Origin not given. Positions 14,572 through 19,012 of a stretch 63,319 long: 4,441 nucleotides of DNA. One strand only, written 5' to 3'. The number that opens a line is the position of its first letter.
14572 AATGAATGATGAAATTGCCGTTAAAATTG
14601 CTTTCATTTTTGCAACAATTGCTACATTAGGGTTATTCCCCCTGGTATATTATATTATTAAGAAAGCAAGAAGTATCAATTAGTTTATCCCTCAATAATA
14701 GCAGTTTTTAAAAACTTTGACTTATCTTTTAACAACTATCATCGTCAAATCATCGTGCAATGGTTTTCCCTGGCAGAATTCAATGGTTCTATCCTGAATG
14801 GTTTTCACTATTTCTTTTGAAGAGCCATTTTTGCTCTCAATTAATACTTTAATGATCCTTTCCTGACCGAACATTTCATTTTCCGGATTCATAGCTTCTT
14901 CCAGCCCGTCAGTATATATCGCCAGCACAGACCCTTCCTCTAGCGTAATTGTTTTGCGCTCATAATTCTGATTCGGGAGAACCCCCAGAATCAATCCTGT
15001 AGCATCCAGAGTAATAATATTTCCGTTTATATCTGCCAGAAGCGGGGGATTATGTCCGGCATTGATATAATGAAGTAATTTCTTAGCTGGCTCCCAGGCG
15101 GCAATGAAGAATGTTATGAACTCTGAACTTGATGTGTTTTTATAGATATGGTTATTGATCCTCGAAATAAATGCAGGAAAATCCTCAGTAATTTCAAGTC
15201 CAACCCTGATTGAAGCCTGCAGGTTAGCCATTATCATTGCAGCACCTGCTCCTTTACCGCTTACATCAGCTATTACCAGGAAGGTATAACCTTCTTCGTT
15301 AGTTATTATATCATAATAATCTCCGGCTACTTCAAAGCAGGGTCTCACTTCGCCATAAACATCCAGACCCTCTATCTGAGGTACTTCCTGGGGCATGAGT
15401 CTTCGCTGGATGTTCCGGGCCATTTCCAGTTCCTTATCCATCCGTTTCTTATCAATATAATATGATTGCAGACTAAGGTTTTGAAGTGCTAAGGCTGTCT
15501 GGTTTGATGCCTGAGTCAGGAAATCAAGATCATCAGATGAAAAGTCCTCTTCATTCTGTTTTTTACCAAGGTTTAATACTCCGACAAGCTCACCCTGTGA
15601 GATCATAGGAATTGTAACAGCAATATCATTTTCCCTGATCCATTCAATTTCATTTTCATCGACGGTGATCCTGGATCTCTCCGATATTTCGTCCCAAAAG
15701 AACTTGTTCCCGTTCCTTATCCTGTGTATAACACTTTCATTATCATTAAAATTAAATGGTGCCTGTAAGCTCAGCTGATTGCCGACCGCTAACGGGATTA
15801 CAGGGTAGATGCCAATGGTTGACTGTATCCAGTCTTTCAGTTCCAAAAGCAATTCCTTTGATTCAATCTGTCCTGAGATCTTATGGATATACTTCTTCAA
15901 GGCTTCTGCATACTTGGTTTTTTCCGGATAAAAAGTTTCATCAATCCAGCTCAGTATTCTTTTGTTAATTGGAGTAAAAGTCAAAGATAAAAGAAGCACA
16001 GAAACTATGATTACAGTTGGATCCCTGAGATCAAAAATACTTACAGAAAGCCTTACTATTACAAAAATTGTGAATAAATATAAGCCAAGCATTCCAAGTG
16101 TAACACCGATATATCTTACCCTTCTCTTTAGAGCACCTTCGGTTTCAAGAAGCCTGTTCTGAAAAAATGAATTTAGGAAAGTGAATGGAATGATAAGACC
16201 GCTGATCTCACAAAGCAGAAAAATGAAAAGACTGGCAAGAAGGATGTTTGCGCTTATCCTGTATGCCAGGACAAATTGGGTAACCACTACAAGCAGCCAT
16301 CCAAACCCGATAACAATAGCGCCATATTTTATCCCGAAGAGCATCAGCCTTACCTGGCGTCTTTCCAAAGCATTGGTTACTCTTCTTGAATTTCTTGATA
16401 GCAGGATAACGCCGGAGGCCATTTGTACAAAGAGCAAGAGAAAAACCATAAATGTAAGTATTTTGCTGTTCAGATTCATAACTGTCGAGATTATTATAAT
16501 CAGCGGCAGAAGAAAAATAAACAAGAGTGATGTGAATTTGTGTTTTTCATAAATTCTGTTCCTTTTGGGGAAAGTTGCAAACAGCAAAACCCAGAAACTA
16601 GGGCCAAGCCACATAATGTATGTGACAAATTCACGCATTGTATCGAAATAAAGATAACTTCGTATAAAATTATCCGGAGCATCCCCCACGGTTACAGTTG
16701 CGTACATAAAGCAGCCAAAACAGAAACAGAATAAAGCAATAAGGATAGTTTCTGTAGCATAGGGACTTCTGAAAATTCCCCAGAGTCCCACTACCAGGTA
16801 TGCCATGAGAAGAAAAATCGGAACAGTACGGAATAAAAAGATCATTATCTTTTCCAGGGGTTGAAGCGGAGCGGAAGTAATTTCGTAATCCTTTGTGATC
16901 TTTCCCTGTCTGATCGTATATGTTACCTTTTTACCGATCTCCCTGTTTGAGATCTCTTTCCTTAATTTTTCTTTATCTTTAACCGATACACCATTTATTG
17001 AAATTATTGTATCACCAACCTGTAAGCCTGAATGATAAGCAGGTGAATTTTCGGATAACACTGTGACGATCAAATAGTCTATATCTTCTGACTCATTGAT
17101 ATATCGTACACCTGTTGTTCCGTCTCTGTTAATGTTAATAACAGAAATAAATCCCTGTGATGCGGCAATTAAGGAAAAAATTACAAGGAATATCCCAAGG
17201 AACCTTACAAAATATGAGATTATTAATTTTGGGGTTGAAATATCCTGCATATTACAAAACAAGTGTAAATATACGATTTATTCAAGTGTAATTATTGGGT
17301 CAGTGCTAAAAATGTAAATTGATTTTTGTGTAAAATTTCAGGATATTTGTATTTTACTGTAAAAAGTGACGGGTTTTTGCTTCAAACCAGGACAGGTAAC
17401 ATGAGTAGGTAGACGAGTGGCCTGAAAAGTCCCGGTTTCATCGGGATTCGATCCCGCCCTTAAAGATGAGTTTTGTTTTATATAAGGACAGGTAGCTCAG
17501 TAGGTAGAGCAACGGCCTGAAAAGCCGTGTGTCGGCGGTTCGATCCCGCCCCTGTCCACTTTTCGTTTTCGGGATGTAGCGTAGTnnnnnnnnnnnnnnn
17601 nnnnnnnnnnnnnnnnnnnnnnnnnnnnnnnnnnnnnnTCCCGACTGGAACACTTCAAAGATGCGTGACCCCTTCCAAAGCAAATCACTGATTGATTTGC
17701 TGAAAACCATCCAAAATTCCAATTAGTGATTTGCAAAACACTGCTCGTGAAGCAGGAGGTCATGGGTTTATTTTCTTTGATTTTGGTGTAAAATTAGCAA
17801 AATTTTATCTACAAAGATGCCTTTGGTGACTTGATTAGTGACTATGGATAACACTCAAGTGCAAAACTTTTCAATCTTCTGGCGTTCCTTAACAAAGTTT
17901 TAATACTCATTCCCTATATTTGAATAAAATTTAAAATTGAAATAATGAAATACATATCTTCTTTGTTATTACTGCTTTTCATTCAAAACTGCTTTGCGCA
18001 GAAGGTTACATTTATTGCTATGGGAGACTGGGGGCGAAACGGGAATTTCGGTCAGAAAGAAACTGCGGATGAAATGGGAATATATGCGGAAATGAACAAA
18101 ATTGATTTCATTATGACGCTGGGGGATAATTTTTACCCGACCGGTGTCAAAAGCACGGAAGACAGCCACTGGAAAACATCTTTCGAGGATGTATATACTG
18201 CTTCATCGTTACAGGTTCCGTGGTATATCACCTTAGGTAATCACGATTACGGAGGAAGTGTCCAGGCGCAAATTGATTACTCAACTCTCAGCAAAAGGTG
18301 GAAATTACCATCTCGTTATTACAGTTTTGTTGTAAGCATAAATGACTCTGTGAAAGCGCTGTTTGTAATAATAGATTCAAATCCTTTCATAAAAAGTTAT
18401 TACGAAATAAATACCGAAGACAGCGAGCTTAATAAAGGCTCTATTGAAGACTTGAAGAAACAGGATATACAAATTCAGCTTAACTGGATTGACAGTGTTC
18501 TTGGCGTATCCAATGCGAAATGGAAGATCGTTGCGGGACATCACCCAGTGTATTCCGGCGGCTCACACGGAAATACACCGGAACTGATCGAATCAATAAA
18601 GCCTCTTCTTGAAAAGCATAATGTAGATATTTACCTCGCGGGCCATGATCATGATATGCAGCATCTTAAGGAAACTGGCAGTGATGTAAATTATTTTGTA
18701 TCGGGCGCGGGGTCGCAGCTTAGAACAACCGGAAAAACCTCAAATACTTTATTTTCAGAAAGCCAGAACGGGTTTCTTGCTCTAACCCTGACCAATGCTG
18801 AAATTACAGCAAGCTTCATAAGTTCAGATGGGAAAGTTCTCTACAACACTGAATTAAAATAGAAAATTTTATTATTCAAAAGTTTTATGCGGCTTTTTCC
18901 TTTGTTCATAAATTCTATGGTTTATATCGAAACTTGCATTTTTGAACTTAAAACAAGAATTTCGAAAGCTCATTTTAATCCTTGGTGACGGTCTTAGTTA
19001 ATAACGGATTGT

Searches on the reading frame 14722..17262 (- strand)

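Call 20: search_protein_families(library=pfam, proteins=[window:14722-17262:-], max_evalue=0.00001)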
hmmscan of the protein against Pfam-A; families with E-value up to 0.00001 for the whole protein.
window:14722-17262:- (846 aa): 7 families
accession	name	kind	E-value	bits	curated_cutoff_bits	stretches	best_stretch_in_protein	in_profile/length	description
PF07228.17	SpoIIE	-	1.8e-46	159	25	1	657-846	2-191/192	Stage II sporulation protein E (SpoIIE)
PF13180.12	PDZ_2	-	1e-10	42.2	27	1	51-128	4-78/80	PDZ domain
PF17820.7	PDZ_6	-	5.4e-10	39.3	27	1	65-113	1-48/54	PDZ domain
PF00595.29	PDZ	-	1.5e-09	38.5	23.2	1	55-117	20-80/81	PDZ domain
PF13185.12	GAF_2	-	6.4e-08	33.3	28.6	1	515-594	61-136/136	GAF domain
PF01590.32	GAF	-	2e-06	28.8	22.4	1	538-593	78-133/133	GAF domain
PF13492.12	GAF_3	-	4.1e-06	27.7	27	0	545-595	80-129/129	GAF domain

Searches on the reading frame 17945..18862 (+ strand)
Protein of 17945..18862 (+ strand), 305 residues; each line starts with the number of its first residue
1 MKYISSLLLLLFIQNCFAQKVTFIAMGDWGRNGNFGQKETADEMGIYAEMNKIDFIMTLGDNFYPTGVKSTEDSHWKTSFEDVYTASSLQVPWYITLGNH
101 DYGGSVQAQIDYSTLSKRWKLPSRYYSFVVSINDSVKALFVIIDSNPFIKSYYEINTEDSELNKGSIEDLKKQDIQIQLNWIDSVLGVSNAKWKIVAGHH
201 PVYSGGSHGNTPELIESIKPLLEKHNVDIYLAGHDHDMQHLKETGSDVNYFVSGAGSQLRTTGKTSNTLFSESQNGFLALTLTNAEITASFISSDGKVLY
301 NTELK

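Call 20: search_protein_families(library=pfam, proteins=[window:17945-18862:+], max_evalue=0.00001)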
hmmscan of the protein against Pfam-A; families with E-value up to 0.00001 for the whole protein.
window:17945-18862:+ (305 aa): 1 family
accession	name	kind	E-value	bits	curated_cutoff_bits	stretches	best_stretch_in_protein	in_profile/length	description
PF00149.33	Metallophos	-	1.2e-19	72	21.5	1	22-237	2-190/191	Calcineurin-like phosphoesterase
